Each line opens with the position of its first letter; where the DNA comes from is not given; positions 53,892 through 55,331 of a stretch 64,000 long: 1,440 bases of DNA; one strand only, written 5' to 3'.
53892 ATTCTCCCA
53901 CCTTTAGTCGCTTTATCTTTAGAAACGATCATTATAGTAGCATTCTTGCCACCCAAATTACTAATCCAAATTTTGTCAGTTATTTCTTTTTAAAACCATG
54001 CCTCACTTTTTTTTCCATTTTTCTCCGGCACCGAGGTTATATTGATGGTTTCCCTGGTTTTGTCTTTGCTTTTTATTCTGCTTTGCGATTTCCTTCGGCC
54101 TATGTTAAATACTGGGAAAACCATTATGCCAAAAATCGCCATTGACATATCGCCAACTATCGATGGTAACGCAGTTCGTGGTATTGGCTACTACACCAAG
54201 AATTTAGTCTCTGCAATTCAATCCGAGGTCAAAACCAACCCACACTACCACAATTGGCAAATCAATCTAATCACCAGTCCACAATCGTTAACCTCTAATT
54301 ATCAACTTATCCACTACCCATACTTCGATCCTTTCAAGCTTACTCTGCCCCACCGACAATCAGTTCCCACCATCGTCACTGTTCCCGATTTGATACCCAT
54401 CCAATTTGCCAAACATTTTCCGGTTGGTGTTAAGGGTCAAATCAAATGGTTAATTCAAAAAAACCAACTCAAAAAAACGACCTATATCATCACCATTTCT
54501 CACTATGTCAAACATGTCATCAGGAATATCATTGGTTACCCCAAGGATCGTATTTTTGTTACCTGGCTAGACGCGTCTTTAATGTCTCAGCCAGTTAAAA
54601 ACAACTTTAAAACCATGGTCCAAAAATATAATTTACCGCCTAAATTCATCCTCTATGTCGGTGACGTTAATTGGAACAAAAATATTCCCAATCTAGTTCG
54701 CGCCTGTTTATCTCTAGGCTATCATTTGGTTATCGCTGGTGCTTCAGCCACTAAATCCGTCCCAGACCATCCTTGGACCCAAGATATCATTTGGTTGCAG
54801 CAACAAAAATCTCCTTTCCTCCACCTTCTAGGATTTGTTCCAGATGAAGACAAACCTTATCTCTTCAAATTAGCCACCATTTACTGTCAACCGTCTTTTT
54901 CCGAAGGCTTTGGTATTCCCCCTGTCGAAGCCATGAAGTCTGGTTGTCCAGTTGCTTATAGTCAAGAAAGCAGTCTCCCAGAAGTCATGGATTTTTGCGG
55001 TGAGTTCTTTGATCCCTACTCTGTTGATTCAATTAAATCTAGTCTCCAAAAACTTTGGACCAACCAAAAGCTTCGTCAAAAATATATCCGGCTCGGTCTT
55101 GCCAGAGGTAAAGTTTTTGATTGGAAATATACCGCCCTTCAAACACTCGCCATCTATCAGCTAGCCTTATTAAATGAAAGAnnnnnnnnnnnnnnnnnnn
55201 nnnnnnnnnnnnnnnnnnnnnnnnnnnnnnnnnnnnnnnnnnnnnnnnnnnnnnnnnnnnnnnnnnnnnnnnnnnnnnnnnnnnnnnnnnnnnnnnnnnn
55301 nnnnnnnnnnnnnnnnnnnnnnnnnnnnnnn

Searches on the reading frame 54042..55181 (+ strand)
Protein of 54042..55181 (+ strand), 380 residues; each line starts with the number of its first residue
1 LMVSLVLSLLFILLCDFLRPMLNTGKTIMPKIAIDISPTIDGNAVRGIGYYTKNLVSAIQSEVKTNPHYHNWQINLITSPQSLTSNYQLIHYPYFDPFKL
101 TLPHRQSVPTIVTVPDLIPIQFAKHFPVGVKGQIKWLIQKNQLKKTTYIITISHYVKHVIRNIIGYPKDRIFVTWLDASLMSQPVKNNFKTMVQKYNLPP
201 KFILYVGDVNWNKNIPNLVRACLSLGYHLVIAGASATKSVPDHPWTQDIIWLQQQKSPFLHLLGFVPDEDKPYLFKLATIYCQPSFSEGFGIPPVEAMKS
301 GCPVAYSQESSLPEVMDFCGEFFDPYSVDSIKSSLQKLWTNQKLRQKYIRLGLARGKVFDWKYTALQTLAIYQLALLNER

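Call 16: search_protein_families(library=pfam, proteins=[window:54042-55181:+], max_evalue=0.001)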
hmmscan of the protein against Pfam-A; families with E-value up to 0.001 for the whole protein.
window:54042-55181:+ (380 aa): 4 families
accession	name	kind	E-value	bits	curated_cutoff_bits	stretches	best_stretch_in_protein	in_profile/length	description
PF00534.26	Glycos_transf_1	-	2.2e-23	83.1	26.4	1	198-350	13-167/172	Glycosyl transferases group 1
PF13692.12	Glyco_trans_1_4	-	9.4e-14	52.3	27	1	201-340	2-141/142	Glycosyl transferases group 1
PF13439.12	Glyco_transf_4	-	2.9e-05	24.6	28.5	1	86-173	72-161/170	Glycosyltransferase Family 4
PF20706.3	GT4-conflict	-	0.0006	19.3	26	1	227-315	233-319/385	Family 4 Glycosyltransferase in conflict systems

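Call 25: search_protein_families(library=ncbifam, proteins=[window:54042-55181:+], max_evalue=0.00001)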
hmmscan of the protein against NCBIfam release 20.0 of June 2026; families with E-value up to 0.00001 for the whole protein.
window:54042-55181:+ (380 aa): 9 families
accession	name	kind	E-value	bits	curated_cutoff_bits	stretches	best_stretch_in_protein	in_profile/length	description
TIGR02149.1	glgA_Coryne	subfamily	3.2e-15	56.1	302.4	1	107-373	106-388/391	glycogen synthase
TIGR04047.1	MSMEG_0565_glyc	hypoth_equivalog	4.9e-15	55.5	259.85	1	201-373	194-372/373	MSMEG_0565 family glycosyltransferase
NF038295.1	EPS_HpsP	equivalog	4.1e-11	42.5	550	1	190-373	195-385/388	hormogonium polysaccharide biosynthesis glycosyltransferase HpsP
NF053787.1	GlcN_PG_synth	equivalog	4.7e-08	32.3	480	0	287-372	271-356/361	N-acetylglucosaminyl phosphatidylglycerol synthase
TIGR03449.1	mycothiol_MshA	equivalog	1.5e-07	30.7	462.5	1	266-376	292-404/406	D-inositol-3-phosphate glycosyltransferase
TIGR04157.1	glyco_rSAM_CFB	subfamily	1.6e-06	27.4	400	1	139-316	163-339/406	TIGR04157 family glycosyltransferase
NF041010.1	glycosy_Agl16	equivalog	3.2e-06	26.3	575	1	128-373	116-349/352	glycosylation protein Agl16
NF012028.0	PRK15484.1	subfamily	4.7e-06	25.9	618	1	141-346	135-349/380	lipopolysaccharide N-acetylglucosaminyltransferase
NF046085.1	XrtY_assoc_Gly1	equivalog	8.3e-06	24.9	400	0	129-340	145-348/387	XrtY-associated glycosyltransferase XYAG1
